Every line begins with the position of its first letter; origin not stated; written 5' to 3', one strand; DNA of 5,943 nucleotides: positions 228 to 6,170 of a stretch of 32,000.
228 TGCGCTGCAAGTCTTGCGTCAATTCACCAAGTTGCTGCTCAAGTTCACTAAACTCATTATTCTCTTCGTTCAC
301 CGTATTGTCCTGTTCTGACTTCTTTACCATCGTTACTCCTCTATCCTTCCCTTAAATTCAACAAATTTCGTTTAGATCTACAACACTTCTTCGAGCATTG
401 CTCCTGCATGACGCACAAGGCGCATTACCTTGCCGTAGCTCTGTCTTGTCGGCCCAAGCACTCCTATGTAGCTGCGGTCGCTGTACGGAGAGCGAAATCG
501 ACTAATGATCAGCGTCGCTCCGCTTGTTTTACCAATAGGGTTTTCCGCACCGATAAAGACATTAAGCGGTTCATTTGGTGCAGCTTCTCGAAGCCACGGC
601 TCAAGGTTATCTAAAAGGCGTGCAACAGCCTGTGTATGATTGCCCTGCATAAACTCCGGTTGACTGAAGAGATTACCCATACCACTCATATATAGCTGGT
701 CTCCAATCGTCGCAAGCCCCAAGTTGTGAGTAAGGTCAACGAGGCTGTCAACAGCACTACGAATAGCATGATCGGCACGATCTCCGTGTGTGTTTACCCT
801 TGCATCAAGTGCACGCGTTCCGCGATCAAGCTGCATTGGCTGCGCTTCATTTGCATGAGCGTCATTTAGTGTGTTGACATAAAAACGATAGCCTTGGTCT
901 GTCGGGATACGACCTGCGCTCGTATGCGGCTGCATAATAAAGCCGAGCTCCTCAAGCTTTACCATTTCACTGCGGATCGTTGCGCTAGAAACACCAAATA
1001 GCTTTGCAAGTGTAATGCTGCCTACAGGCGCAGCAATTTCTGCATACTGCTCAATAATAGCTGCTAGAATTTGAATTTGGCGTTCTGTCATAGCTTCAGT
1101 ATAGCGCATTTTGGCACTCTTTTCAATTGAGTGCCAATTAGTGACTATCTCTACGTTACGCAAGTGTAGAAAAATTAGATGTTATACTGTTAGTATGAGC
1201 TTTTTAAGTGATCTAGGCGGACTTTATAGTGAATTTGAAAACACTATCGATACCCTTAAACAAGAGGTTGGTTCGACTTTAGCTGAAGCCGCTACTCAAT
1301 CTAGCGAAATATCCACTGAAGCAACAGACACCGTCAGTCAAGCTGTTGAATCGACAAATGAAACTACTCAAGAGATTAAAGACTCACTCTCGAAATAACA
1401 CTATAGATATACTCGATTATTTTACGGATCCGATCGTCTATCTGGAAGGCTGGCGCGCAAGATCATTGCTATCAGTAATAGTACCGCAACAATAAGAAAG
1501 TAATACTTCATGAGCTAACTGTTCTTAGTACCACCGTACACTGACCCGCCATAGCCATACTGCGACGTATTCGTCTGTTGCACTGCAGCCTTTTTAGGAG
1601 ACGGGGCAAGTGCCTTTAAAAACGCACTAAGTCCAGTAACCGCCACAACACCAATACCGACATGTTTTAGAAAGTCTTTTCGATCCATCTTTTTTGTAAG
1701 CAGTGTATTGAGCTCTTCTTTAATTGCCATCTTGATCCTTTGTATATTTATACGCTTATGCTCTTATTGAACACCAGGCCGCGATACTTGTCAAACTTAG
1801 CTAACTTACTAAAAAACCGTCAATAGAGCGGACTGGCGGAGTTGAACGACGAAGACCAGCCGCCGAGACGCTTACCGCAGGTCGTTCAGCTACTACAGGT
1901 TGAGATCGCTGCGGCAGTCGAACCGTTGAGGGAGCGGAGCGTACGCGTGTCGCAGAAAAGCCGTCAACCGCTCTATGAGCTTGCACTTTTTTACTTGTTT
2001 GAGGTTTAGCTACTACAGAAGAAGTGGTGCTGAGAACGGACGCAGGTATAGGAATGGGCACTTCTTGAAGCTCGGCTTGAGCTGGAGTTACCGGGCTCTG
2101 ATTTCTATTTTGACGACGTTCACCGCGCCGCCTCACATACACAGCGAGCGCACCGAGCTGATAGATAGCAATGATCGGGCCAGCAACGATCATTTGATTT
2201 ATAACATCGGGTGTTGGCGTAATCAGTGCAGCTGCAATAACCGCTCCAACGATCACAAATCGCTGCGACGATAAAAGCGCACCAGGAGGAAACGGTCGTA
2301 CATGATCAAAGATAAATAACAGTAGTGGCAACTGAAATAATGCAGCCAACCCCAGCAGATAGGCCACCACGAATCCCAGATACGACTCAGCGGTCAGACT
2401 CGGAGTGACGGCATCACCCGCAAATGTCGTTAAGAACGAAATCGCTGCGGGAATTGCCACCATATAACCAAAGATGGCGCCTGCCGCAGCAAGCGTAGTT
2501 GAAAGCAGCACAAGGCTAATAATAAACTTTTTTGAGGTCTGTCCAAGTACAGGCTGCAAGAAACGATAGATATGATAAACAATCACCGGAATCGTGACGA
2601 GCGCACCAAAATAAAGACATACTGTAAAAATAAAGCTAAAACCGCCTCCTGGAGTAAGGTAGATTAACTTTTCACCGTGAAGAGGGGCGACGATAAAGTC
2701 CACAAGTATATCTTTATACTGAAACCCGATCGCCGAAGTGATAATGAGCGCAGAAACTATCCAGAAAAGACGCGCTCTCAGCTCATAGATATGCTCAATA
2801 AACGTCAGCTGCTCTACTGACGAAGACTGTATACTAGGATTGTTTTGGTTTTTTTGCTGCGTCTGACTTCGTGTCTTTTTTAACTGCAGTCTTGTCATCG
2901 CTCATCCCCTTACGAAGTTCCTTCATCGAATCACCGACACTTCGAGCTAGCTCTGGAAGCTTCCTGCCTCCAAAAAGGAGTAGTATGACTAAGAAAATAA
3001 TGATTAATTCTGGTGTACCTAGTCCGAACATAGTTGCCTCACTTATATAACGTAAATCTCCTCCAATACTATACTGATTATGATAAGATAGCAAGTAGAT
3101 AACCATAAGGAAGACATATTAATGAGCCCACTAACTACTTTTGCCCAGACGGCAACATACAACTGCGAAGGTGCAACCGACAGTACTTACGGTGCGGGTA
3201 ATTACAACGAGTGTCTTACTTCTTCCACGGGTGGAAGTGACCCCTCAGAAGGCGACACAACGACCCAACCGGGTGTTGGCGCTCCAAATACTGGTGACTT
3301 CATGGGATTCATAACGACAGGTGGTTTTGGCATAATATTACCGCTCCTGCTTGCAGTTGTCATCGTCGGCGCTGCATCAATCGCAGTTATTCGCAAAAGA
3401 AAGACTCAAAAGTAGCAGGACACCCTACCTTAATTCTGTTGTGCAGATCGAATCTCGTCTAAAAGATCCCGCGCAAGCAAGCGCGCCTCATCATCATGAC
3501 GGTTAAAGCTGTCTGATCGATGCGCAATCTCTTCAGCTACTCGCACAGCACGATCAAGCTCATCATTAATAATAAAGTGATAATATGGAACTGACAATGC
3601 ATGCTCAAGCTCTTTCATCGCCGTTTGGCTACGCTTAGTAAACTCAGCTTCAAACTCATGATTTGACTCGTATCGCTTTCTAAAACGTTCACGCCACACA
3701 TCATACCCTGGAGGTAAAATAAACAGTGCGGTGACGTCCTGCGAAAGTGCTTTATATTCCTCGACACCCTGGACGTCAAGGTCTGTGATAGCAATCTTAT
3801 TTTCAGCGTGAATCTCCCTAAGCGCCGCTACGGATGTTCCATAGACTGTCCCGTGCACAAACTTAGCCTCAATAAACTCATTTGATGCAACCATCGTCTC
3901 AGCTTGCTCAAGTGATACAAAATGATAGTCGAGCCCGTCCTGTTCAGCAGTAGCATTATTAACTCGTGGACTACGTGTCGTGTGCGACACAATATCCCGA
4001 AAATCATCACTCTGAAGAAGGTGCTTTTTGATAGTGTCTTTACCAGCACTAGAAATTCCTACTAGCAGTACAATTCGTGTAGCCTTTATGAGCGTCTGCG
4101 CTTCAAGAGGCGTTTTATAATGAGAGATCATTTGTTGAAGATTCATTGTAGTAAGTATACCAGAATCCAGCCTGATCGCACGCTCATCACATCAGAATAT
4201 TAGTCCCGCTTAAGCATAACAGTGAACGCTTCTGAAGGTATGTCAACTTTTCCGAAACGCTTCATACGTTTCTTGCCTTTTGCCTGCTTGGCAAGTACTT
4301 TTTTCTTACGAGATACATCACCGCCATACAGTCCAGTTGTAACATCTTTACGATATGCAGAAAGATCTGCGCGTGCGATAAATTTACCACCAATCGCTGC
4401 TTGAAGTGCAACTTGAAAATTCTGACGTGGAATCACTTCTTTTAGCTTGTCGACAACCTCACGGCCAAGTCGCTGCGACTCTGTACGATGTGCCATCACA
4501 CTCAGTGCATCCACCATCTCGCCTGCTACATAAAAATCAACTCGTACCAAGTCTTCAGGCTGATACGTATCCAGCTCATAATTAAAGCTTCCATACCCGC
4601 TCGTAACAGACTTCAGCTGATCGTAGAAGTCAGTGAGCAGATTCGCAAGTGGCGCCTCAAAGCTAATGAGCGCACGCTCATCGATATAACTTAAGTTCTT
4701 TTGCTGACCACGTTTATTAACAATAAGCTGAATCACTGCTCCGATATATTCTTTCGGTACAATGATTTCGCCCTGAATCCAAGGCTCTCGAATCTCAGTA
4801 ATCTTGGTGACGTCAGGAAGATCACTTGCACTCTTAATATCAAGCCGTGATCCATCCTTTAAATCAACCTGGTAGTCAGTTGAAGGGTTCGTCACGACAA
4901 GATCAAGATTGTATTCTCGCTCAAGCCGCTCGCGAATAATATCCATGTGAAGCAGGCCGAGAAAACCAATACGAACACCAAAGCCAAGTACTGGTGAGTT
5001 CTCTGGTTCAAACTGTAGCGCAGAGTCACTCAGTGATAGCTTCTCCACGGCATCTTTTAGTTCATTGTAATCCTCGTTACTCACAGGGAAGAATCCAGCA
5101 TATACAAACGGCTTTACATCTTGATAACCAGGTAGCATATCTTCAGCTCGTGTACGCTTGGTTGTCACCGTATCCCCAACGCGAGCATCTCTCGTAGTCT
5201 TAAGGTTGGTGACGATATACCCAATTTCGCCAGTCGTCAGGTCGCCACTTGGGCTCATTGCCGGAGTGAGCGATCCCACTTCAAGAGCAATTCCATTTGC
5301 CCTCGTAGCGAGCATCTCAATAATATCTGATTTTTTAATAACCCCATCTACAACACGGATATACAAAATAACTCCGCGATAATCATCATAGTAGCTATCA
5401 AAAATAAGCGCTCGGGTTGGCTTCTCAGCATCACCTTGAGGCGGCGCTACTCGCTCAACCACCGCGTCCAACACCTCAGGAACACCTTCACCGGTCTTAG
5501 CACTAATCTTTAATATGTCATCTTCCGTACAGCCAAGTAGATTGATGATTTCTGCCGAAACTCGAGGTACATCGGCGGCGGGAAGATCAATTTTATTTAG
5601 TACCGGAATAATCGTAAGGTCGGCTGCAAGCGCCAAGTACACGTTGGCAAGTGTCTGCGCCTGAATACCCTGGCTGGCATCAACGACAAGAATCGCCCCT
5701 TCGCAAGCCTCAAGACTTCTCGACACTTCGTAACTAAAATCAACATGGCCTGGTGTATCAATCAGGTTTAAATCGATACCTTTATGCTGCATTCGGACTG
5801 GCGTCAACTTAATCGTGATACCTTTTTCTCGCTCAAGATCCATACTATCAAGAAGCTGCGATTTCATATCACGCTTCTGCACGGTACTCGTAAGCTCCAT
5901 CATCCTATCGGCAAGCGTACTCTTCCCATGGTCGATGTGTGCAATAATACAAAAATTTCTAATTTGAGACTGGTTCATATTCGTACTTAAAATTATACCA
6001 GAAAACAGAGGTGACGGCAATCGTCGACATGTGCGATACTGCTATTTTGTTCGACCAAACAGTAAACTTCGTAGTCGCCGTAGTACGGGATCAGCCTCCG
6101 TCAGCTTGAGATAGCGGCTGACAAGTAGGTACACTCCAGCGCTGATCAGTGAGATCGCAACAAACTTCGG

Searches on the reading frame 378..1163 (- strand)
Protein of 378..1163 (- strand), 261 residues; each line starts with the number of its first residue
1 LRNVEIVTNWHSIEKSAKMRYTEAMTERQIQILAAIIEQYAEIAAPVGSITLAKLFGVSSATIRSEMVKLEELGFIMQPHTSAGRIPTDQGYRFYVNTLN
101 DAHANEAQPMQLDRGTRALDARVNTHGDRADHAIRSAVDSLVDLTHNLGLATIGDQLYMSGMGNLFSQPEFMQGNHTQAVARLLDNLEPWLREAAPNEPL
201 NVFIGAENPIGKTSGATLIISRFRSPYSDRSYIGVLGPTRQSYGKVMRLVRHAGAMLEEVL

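Call 40: search_protein_families(library=pfam, proteins=[window:378-1163:-], max_evalue=0.001)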
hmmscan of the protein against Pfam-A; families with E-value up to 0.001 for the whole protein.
window:378-1163:- (261 aa): 3 families
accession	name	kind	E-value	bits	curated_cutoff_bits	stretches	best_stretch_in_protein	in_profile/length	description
PF01628.27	HrcA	-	3.8e-17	63.4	22.2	1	112-247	87-215/215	HrcA protein C terminal domain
PF03444.21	HrcA_DNA-bdg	-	4.6e-05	23.4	21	1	25-93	2-71/79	Winged helix-turn-helix transcription repressor, HrcA DNA-binding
PF08220.18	HTH_DeoR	-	0.00058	20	21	0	51-83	19-51/57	DeoR-like helix-turn-helix domain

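Call 46: find_encoding_contigs(protein=window:378-1163:-, flank=10000, max_places=3)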
Protein window:378-1163:- (261 aa): no gene with exactly this product is on record in the collection.

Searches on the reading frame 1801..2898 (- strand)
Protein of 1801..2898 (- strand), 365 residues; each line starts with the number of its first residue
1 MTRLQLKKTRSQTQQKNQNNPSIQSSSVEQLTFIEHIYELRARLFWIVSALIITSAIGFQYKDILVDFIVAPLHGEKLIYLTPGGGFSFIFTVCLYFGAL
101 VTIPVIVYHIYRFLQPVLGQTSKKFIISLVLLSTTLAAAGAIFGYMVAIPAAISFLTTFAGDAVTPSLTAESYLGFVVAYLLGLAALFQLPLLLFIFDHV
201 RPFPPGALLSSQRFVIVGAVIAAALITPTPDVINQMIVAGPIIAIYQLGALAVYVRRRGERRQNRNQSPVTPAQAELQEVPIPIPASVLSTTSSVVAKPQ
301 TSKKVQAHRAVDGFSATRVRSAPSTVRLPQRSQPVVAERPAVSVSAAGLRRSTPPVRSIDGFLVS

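Call 40: search_protein_families(library=pfam, proteins=[window:1801-2898:-], max_evalue=0.001)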
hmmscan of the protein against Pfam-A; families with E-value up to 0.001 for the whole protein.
window:1801-2898:- (365 aa): 1 family
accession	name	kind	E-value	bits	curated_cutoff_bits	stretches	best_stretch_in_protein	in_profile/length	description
PF00902.23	TatC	-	4.4e-48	164.3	25.1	1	35-241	1-208/208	Sec-independent protein translocase protein (TatC)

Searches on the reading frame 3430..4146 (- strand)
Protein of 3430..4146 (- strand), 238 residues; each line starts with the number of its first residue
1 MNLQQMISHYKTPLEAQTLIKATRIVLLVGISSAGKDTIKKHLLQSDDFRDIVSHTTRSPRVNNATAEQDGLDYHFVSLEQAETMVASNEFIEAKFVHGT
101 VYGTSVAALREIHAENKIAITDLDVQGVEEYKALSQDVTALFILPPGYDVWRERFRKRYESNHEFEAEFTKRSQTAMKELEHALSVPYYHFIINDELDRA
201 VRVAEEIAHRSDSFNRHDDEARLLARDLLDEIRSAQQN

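Call 40: search_protein_families(library=pfam, proteins=[window:3430-4146:-], max_evalue=0.001)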
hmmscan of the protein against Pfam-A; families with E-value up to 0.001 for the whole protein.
window:3430-4146:- (238 aa): 1 family
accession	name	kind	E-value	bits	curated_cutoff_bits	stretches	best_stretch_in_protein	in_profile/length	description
PF00625.27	Guanylate_kin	-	9.2e-35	120.4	25.2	1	23-206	2-177/182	Guanylate kinase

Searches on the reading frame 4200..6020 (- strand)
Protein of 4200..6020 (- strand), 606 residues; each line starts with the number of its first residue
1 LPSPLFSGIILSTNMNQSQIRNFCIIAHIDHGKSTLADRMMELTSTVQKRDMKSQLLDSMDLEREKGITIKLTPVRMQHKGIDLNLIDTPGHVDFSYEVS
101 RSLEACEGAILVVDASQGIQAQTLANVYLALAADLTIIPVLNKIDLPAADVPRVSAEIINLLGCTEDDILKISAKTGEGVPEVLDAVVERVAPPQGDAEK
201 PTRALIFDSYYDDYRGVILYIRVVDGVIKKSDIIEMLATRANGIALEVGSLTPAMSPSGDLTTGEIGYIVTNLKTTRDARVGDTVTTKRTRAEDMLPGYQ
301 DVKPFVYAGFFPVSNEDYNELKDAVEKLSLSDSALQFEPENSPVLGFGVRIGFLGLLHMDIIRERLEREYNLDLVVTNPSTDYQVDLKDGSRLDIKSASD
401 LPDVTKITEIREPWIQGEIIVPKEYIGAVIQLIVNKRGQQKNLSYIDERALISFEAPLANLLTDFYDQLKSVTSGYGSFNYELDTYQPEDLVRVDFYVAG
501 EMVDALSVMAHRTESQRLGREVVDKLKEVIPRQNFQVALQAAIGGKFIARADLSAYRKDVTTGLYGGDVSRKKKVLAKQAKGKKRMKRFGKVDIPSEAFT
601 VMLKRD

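Call 40: search_protein_families(library=pfam, proteins=[window:4200-6020:-], max_evalue=0.001)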
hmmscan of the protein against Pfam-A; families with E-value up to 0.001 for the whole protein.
window:4200-6020:- (606 aa): 5 families
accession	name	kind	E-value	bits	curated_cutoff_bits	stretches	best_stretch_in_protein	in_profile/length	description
PF00009.33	GTP_EFTU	-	1.4e-54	185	26.5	1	19-191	2-186/188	Elongation factor Tu GTP binding domain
PF06421.17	LepA_C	-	4.9e-41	139.6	29.7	1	499-604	2-107/107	GTP-binding protein LepA C-terminus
PF00679.30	EFG_C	-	3.6e-21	75.4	27.9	1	410-490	2-82/89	Elongation factor G C-terminus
PF03144.31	GTP_EFTU_D2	-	3.5e-09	37.4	30.3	1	216-286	1-73/73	Elongation factor Tu domain 2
PF01926.29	MMR_HSR1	-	6.3e-06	26.7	21.9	1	30-143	9-113/113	50S ribosome-binding GTPase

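Call 96: find_homologous_proteins(query=window:4200-6020:-, max_evalue=1e-100)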
Query window:4200-6020:- (606 aa): 8000 proteins with E <= 1e-100 among 8000 candidates; the best 120 are listed.
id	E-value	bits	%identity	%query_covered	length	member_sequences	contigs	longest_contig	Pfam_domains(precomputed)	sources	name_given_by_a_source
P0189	0.0e+0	1299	100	98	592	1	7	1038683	PF01926.30,PF00679.31,PF06421.18,PF00009.34,PF03144.32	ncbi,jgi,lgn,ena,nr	ncbi:TPA: elongation factor 4 [Candidatus Saccharibacteria bacterium]|nr:MAG: ribosomal elongation f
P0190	0.0e+0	1296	100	98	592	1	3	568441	PF01926.30,PF00679.31,PF06421.18,PF00009.34,PF03144.32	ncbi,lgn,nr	ncbi:elongation factor 4 [Candidatus Saccharibacteria bacterium]|nr:elongation factor 4 [Candidatus 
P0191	0.0e+0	1293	100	98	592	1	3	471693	PF01926.30,PF00679.31,PF06421.18,PF00009.34,PF03144.32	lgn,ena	-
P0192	0.0e+0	1292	99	98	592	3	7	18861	PF01926.30,PF00679.31,PF06421.18,PF00009.34,PF03144.32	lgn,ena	-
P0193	0.0e+0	1291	99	98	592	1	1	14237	PF01926.30,PF00679.31,PF06421.18,PF00009.34,PF03144.32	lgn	-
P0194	0.0e+0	1289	99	98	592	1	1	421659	PF01926.30,PF00679.31,PF06421.18,PF00009.34,PF03144.32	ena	-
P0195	0.0e+0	1287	99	98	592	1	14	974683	PF01926.30,PF00679.31,PF06421.18,PF00009.34,PF03144.32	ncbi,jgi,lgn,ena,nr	ncbi:elongation factor 4 [Candidatus Saccharibacteria bacterium RIFCSPHIGHO2_01_FULL_46_30]|nr:MAG: 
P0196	0.0e+0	1285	99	98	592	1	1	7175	PF01926.30,PF00679.31,PF06421.18,PF00009.34,PF03144.32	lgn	-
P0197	0.0e+0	1283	99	98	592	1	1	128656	PF01926.30,PF00679.31,PF06421.18,PF00009.34,PF03144.32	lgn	-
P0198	0.0e+0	1195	90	100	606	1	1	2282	PF01926.30,PF00679.31,PF06421.18,PF00009.34,PF03144.32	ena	-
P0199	0.0e+0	1194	92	98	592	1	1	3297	PF01926.30,PF00679.31,PF06421.18,PF00009.34,PF03144.32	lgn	-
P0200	0.0e+0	1192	91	98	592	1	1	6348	PF01926.30,PF00679.31,PF06421.18,PF00009.34,PF03144.32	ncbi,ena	-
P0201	0.0e+0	1192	91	98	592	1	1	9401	PF01926.30,PF00679.31,PF06421.18,PF00009.34,PF03144.32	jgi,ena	-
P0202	0.0e+0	1192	91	98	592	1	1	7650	PF01926.30,PF00679.31,PF06421.18,PF00009.34,PF03144.32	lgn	-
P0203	0.0e+0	1192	91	98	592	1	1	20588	PF01926.30,PF00679.31,PF06421.18,PF00009.34,PF03144.32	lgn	-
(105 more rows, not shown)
